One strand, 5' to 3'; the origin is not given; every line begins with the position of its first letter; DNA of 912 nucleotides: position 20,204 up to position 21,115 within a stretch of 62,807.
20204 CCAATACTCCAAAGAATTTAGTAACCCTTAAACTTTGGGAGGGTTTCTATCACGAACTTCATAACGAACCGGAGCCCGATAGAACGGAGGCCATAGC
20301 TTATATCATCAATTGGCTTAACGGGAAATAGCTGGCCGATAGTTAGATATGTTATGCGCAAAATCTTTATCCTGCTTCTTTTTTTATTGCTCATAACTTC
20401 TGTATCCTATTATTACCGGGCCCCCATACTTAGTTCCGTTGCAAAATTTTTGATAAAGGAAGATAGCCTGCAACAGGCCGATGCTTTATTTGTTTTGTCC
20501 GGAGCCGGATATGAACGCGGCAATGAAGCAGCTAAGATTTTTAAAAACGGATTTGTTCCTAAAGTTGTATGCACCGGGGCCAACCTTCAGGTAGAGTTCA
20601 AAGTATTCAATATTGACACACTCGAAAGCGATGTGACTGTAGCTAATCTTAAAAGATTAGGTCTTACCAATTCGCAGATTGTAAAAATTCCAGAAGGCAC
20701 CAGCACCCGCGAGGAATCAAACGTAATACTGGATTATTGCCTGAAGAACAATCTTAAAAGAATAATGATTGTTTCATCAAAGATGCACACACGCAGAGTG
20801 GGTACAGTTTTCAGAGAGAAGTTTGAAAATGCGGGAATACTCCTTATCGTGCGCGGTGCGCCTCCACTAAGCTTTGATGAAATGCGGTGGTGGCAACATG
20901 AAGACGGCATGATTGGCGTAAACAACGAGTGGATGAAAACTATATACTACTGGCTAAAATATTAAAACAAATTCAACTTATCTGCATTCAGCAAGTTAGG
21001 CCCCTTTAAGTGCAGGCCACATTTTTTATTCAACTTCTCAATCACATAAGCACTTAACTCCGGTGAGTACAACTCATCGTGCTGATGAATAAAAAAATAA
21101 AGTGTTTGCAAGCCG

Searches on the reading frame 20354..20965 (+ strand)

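Call 49: search_protein_families(library=pfam, proteins=[window:20354-20965:+], max_evalue=0.001)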
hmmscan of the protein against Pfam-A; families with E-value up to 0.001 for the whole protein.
window:20354-20965:+ (203 aa): 1 family
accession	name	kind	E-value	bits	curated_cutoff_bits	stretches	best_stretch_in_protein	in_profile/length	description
PF02698.23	DUF218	-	2.7e-10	40.7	27.6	1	43-161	1-104/133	DUF218 domain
